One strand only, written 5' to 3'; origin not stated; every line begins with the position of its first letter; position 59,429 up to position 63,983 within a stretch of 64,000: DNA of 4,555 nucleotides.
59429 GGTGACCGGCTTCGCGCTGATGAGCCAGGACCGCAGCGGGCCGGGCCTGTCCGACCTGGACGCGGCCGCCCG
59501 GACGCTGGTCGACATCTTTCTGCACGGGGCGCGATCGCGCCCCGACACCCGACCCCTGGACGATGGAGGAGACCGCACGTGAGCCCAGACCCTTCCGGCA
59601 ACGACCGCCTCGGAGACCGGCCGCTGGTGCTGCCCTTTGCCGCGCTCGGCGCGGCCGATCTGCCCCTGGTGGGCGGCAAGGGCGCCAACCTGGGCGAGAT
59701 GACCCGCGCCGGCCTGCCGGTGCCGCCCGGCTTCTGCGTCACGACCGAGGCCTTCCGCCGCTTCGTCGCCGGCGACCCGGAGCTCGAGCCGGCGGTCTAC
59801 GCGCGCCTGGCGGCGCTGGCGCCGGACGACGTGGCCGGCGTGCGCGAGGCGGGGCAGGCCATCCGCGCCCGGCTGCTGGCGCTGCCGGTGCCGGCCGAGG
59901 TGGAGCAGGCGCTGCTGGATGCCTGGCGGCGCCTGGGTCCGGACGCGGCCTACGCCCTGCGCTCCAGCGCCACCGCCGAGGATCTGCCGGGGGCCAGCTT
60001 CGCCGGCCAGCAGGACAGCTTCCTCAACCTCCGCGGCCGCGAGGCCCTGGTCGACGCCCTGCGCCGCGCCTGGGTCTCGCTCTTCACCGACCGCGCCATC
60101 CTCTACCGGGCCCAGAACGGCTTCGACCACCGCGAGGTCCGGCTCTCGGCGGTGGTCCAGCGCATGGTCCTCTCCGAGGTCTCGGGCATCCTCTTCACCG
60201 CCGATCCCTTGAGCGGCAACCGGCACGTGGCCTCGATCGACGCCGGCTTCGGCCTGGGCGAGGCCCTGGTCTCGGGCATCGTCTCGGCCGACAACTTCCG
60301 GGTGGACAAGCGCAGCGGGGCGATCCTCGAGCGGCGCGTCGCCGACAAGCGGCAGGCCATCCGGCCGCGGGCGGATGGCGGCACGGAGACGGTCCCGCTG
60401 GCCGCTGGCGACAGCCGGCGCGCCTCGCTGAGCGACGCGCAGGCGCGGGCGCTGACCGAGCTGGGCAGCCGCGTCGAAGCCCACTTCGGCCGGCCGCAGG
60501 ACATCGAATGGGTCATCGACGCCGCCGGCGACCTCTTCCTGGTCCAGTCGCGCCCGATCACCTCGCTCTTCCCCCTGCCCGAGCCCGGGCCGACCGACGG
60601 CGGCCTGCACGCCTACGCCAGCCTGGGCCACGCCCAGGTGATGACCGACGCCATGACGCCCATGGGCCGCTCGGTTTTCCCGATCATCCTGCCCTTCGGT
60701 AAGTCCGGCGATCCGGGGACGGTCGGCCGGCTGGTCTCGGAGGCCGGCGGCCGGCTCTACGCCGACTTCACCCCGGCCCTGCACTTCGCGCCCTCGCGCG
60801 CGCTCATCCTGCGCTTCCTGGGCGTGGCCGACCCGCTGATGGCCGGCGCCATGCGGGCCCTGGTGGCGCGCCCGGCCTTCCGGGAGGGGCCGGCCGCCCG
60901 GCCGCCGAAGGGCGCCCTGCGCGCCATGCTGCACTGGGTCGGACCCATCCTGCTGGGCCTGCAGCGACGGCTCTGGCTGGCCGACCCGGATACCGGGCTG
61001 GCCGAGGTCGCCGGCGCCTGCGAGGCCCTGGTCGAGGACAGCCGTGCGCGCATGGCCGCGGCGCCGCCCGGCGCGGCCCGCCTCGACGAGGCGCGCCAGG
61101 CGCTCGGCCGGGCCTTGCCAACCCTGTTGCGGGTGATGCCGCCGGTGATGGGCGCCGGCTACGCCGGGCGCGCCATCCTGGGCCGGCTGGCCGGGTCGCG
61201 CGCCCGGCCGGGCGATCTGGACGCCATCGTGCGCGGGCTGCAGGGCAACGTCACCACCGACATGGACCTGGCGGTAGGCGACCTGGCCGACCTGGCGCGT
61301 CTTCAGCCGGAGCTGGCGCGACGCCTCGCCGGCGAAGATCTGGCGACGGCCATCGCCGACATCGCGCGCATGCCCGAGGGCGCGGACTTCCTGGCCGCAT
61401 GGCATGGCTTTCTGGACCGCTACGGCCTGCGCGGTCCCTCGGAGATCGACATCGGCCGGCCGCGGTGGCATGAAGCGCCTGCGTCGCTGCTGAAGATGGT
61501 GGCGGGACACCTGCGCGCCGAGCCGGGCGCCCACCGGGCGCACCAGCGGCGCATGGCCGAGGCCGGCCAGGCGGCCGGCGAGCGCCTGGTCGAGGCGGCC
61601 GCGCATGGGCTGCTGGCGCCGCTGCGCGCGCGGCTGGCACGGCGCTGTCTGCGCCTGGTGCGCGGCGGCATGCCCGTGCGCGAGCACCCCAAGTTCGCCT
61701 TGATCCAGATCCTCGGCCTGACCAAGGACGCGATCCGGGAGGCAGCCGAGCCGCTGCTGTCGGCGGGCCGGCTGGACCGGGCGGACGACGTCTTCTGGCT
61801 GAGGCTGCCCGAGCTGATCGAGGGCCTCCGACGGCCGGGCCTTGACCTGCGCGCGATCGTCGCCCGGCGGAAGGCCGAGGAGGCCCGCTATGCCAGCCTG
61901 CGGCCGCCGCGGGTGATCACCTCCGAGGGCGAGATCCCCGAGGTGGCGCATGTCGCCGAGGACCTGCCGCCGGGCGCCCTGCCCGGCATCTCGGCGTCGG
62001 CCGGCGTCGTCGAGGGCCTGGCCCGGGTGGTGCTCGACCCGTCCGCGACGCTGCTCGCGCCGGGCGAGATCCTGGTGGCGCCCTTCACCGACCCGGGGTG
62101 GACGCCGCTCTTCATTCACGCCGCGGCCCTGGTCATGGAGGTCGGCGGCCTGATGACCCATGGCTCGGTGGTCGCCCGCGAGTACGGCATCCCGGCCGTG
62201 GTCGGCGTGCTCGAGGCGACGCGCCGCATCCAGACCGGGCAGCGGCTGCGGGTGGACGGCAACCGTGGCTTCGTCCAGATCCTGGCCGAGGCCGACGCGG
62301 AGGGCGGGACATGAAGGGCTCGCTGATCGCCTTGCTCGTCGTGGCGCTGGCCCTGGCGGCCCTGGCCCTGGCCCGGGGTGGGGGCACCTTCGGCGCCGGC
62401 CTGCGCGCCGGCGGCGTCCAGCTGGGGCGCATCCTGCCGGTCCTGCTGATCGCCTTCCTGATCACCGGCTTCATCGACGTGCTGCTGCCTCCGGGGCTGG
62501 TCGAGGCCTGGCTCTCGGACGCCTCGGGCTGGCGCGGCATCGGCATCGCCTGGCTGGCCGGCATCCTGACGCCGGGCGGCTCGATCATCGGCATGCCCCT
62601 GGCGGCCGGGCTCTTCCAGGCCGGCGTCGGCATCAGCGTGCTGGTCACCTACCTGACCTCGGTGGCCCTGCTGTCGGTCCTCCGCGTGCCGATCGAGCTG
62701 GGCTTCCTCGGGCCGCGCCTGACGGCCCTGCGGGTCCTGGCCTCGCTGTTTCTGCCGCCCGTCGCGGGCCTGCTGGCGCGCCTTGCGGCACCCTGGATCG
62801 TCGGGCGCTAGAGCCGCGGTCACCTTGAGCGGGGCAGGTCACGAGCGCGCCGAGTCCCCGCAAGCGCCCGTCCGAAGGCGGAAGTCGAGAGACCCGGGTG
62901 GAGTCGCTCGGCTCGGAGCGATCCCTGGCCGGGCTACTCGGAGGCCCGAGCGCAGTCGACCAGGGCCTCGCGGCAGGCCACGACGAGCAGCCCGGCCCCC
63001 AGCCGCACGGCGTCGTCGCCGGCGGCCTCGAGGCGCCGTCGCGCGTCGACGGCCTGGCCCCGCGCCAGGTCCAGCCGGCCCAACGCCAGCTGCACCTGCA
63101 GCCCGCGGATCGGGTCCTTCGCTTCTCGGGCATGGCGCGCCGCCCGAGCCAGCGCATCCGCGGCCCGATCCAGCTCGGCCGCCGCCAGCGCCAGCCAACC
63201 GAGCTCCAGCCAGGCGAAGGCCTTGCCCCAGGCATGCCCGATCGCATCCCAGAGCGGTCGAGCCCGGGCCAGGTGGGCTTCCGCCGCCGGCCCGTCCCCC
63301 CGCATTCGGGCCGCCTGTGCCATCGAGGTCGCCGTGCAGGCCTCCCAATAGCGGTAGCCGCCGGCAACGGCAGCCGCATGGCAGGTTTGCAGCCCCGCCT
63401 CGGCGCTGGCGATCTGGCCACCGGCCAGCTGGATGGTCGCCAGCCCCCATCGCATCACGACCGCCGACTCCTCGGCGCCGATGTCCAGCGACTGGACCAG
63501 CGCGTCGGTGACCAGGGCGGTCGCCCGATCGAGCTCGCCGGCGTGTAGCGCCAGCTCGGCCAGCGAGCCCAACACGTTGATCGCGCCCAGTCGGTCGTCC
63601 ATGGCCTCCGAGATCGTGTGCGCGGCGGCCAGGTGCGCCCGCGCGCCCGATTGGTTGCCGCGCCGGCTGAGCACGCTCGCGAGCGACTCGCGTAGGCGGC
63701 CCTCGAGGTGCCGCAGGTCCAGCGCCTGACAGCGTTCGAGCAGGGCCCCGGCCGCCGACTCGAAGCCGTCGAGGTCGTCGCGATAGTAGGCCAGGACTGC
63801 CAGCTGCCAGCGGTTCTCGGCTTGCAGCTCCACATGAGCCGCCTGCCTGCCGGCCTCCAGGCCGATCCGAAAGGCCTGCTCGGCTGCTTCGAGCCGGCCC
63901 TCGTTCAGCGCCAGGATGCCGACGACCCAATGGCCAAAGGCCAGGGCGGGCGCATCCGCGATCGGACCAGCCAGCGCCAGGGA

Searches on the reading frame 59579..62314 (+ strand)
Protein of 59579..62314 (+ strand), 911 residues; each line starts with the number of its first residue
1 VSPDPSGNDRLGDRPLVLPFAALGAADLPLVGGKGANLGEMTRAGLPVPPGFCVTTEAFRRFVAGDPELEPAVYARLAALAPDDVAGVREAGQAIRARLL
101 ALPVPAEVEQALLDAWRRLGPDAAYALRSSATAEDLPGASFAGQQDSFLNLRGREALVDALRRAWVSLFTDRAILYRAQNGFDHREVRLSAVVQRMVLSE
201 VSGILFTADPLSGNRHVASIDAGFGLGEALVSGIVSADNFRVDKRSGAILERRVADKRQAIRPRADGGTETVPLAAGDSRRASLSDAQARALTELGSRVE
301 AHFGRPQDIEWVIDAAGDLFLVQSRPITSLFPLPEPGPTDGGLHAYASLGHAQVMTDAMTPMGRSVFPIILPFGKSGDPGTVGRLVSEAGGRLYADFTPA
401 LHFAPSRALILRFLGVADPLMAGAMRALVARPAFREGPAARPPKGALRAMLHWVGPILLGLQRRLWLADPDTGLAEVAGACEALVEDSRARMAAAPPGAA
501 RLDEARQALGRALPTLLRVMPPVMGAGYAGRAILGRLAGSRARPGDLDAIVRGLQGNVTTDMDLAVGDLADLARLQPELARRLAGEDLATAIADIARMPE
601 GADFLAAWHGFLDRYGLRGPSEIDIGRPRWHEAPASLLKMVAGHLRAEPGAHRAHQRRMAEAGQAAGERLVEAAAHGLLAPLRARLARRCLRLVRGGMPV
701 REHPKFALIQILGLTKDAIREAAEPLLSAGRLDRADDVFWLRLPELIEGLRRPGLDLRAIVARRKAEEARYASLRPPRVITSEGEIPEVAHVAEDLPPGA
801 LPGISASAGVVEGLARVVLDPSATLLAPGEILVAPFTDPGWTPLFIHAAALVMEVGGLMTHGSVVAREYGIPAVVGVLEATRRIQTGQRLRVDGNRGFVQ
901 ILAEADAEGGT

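Call 23: search_protein_families(library=pfam, proteins=[window:59579-62314:+], max_evalue=0.001)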
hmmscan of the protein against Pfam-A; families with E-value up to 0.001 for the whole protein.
window:59579-62314:+ (911 aa): 2 families
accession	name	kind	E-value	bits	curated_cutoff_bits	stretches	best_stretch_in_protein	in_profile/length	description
PF01326.24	PPDK_N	-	1.9e-96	323.6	27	1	29-329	2-311/328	Pyruvate phosphate dikinase, AMP/ATP-binding domain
PF00391.29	PEP-utilizers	-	1.7e-23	82.4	23.1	1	827-897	2-72/72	PEP-utilising enzyme, mobile domain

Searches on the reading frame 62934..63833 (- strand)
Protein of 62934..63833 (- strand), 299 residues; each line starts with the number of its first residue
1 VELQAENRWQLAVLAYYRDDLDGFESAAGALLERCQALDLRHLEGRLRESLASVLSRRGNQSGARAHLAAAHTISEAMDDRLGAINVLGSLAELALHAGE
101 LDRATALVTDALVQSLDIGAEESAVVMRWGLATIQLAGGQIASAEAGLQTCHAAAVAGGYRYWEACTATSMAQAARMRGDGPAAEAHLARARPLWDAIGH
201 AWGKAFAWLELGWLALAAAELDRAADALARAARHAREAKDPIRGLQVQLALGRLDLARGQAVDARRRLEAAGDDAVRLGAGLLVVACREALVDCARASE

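Call 23: search_protein_families(library=pfam, proteins=[window:62934-63833:-], max_evalue=0.001)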
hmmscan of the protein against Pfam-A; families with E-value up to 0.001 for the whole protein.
window:62934-63833:- (299 aa): 1 family
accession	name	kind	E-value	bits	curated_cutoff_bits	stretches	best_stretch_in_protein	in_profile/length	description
PF13424.12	TPR_12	-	6.7e-08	33.1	30.1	2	128-194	6-74/77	Tetratricopeptide repeat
